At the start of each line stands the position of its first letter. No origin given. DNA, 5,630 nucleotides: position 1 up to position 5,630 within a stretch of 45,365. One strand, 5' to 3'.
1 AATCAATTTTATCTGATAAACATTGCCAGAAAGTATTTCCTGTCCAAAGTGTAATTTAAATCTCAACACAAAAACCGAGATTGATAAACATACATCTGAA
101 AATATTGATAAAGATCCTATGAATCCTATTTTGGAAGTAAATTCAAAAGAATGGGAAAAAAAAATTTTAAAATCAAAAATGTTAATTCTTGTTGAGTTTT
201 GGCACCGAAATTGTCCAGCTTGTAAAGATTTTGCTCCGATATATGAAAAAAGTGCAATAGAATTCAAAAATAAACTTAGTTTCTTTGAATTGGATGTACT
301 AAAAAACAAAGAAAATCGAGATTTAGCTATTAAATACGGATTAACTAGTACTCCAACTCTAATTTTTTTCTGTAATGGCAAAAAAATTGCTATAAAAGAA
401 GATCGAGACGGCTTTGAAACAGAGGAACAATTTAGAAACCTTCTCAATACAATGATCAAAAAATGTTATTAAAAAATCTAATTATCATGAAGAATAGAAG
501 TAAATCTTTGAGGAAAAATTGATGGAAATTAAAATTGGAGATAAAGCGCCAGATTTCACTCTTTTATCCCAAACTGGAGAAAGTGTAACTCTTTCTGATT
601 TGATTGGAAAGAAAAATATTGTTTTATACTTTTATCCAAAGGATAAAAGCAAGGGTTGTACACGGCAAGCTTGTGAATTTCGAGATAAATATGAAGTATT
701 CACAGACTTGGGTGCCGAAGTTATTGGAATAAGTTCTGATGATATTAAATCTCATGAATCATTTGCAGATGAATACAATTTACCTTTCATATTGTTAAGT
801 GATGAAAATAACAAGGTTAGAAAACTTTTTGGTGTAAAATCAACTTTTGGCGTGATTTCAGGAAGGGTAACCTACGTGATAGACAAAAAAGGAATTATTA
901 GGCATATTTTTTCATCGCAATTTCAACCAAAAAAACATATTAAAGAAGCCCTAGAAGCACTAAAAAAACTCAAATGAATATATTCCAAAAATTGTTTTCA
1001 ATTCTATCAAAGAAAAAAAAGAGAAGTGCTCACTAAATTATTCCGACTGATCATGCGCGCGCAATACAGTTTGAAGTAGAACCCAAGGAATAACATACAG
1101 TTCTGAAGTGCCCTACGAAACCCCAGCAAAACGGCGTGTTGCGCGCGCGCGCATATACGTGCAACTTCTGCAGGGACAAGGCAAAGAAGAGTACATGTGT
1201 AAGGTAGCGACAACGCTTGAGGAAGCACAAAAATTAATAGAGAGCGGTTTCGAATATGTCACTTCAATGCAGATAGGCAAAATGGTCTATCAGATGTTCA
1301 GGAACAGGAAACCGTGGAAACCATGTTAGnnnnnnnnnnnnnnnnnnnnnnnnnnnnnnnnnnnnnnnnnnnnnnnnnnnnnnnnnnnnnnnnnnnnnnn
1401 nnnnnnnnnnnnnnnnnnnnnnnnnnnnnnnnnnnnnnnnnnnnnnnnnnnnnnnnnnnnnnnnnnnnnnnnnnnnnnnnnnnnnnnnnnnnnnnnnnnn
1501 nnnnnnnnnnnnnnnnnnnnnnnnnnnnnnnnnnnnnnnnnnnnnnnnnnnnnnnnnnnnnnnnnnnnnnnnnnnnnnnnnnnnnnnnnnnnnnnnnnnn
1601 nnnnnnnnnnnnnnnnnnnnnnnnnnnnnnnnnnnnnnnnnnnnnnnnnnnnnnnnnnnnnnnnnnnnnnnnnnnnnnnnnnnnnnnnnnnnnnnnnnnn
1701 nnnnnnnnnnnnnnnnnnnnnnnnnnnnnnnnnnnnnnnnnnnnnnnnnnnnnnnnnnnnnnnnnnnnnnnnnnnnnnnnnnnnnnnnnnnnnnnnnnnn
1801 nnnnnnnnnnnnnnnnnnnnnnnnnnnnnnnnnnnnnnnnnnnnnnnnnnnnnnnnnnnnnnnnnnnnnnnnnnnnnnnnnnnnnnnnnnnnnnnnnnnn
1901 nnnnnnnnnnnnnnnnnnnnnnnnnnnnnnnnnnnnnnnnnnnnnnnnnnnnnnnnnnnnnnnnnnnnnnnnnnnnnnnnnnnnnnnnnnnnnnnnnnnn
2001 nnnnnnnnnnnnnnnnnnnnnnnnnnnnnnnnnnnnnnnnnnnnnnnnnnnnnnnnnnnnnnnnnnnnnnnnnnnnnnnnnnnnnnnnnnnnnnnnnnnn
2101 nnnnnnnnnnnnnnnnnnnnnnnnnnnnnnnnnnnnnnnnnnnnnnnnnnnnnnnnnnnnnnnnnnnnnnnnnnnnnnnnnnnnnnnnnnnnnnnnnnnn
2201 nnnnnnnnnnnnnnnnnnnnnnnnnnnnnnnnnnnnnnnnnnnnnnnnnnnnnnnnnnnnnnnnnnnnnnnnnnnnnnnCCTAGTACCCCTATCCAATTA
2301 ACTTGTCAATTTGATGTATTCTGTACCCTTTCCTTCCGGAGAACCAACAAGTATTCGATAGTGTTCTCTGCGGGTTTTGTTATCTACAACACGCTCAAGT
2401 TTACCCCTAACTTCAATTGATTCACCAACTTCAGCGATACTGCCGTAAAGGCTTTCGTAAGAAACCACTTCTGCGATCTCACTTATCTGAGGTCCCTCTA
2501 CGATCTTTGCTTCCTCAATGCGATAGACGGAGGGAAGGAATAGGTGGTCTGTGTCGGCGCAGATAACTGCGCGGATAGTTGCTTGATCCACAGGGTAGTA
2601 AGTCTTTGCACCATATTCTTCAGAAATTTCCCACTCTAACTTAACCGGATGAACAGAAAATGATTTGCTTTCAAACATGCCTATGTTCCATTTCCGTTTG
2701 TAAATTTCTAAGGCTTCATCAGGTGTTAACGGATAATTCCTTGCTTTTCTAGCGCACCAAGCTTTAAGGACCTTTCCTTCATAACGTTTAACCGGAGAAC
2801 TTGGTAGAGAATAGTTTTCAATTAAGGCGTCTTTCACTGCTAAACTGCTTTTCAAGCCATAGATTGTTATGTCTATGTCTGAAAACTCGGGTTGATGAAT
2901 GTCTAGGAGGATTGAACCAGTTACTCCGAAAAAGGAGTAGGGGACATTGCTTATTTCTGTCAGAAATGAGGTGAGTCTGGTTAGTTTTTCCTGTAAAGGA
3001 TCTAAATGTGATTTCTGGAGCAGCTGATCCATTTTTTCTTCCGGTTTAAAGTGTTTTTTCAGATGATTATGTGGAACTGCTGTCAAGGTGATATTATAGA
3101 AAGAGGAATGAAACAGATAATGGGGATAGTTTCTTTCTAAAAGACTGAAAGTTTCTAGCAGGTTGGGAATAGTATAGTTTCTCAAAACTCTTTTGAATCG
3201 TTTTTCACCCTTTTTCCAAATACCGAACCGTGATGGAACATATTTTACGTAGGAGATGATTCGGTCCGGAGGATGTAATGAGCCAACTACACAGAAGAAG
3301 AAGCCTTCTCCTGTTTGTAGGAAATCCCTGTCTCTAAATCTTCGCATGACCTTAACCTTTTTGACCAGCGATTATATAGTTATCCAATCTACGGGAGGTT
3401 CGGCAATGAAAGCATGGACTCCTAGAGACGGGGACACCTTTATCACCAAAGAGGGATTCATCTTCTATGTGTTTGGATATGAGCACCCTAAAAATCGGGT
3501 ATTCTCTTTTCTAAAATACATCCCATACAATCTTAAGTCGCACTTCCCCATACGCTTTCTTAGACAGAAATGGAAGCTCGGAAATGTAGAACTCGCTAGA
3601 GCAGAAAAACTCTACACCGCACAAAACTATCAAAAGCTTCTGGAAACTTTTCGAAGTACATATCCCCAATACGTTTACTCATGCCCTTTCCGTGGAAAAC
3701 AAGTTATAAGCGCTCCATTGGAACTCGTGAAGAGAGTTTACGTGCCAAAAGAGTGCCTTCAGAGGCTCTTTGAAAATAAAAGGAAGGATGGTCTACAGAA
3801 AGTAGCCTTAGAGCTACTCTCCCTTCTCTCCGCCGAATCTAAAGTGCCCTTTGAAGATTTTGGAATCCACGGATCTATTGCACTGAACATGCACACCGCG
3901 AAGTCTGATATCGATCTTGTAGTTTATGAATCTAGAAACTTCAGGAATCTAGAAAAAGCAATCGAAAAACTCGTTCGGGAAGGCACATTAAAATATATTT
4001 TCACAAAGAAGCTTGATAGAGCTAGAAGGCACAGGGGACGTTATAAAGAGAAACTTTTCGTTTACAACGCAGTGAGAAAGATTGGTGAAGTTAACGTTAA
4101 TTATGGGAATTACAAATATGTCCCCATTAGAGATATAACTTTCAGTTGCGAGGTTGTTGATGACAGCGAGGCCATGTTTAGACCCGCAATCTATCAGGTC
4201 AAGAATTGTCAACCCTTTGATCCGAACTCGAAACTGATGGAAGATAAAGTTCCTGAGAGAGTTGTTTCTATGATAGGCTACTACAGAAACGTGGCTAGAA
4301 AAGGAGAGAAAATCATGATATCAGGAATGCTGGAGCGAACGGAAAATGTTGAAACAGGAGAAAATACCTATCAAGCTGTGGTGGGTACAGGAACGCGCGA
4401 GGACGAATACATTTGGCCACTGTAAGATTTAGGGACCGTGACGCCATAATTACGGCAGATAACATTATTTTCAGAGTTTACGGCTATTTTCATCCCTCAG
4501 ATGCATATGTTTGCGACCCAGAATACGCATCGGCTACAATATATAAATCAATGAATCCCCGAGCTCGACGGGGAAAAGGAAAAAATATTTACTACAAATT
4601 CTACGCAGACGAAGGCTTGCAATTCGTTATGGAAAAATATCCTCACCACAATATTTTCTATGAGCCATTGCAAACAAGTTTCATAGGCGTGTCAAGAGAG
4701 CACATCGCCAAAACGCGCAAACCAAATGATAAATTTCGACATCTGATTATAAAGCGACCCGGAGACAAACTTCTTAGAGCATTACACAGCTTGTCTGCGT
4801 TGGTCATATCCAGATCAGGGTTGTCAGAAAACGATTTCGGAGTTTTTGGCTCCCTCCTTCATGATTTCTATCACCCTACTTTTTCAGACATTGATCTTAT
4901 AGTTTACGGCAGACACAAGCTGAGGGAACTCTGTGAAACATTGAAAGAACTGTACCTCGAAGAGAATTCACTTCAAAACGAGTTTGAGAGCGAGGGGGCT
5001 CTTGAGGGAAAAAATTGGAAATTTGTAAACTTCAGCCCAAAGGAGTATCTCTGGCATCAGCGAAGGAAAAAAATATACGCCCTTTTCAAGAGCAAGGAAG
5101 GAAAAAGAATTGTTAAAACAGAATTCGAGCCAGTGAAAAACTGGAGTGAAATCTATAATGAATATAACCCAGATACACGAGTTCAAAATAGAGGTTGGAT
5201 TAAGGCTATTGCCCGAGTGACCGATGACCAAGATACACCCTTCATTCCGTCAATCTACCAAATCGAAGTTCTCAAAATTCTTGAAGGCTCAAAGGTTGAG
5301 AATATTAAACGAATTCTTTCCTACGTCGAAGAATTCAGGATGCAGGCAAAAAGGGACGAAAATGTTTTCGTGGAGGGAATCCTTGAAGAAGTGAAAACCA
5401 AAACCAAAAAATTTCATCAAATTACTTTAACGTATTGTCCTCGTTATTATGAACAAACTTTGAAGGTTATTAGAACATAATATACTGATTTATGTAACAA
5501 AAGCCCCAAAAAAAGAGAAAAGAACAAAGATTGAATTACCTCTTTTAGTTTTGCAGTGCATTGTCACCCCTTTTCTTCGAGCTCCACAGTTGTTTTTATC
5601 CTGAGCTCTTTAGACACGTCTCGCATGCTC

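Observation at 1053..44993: Dispersed alternating purine-pyrimidine GC palindrome (core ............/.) marking gene boundaries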

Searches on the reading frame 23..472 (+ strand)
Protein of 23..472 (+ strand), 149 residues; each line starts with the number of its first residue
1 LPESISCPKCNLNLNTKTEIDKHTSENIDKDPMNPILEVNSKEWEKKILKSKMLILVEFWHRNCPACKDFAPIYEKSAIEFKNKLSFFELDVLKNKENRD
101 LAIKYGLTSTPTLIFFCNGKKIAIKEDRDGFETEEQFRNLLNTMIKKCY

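Call 47: search_protein_families(library=pfam, proteins=[window:23-472:+], max_evalue=0.01)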
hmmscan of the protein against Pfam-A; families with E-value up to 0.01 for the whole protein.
window:23-472:+ (149 aa): 5 families
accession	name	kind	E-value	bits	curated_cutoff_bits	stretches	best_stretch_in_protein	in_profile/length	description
PF00085.26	Thioredoxin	-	6.7e-19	68.2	23.5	1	37-139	3-99/103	Thioredoxin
PF13098.12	Thioredoxin_2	-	5.2e-08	33.6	27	1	52-141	5-104/104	Thioredoxin-like domain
PF04756.19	OST3_OST6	-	1.9e-05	24.7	27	1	61-127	43-112/294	OST3 / OST6 family, transporter family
PF13192.12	Thioredoxin_3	-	0.00064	20.1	24.8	1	61-119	7-57/76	Thioredoxin domain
PF13905.12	Thioredoxin_8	-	0.00074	20.2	27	0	54-82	3-31/94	Thioredoxin-like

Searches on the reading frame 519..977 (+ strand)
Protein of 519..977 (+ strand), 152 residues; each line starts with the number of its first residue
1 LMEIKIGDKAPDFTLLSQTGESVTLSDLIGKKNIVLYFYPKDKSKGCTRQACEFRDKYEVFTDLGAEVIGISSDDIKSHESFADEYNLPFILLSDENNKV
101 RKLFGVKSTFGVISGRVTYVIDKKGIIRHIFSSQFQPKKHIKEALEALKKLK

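Call 47: search_protein_families(library=pfam, proteins=[window:519-977:+], max_evalue=0.01)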
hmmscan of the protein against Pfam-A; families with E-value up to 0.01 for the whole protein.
window:519-977:+ (152 aa): 3 families
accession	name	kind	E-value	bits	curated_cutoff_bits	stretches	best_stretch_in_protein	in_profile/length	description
PF00578.27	AhpC-TSA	-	1.5e-39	135.2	26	1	6-130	1-124/124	AhpC/TSA family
PF08534.16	Redoxin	-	3.9e-22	79.1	26.6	1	6-144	2-144/148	Redoxin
PF13911.12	AhpC-TSA_2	-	0.001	19.9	27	1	56-110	4-58/114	AhpC/TSA antioxidant enzyme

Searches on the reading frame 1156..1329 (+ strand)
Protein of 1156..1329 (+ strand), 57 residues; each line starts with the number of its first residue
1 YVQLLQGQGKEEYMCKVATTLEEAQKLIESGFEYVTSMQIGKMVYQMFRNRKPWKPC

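Call 90: search_protein_families(library=pfam, proteins=[window:1156-1329:+], max_evalue=1)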
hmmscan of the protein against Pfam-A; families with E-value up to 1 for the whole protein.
window:1156-1329:+ (57 aa): 0 families

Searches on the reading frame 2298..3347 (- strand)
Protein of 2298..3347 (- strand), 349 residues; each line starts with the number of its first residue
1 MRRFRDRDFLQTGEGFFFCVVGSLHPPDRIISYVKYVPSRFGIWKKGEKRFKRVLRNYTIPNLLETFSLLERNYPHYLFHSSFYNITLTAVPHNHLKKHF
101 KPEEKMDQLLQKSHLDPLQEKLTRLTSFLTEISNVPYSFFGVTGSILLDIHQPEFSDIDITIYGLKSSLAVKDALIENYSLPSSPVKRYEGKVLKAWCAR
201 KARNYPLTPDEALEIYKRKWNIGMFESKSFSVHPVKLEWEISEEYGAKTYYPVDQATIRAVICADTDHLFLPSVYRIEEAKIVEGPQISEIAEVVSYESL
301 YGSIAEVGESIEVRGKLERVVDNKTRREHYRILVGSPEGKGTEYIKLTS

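Call 7: search_protein_families(library=pfam, proteins=[window:2298-3347:-])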
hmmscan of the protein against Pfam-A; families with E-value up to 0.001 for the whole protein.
window:2298-3347:- (349 aa): 0 families

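Call 49: search_protein_families(library=pfam, proteins=[window:2298-3347:-], max_evalue=0.01)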
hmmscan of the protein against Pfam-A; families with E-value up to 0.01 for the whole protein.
window:2298-3347:- (349 aa): 0 families

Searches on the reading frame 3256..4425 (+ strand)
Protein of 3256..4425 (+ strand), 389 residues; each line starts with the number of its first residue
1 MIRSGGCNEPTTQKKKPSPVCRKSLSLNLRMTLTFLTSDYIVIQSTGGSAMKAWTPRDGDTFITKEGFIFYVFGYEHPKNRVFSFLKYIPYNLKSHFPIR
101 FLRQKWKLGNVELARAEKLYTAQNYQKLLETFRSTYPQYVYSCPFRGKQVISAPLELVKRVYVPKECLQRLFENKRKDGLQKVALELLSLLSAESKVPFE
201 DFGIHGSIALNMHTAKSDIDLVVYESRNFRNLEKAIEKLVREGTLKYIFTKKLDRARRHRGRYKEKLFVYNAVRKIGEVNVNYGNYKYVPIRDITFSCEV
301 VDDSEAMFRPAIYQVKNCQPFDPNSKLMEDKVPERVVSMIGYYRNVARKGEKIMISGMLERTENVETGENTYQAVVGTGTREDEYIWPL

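Call 7: search_protein_families(library=pfam, proteins=[window:3256-4425:+])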
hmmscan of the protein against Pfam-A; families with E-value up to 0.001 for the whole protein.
window:3256-4425:+ (389 aa): 2 families
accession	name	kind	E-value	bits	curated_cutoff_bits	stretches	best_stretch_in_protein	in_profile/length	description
PF01909.29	NTP_transf_2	-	0.00019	22.2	21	1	200-241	15-63/93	Nucleotidyltransferase domain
PF18765.7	Polbeta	-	0.00083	19.9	26.9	0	204-236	18-46/93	Polymerase beta, Nucleotidyltransferase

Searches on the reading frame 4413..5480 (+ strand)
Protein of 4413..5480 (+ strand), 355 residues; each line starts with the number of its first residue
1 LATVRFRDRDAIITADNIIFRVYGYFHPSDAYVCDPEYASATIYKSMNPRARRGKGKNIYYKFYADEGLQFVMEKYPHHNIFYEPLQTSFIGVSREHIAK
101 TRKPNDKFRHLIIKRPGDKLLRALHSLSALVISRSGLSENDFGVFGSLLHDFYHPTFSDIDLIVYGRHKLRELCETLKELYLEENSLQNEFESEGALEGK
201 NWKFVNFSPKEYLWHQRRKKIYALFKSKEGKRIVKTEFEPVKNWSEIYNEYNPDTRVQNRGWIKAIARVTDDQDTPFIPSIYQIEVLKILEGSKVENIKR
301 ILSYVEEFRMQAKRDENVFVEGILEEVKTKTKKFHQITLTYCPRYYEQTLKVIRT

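Call 7: search_protein_families(library=pfam, proteins=[window:4413-5480:+])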
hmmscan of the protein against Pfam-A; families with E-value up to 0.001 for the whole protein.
window:4413-5480:+ (355 aa): 1 family
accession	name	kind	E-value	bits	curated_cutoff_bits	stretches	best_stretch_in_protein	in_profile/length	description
PF01909.29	NTP_transf_2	-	1.5e-05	25.7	21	1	141-211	16-78/93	Nucleotidyltransferase domain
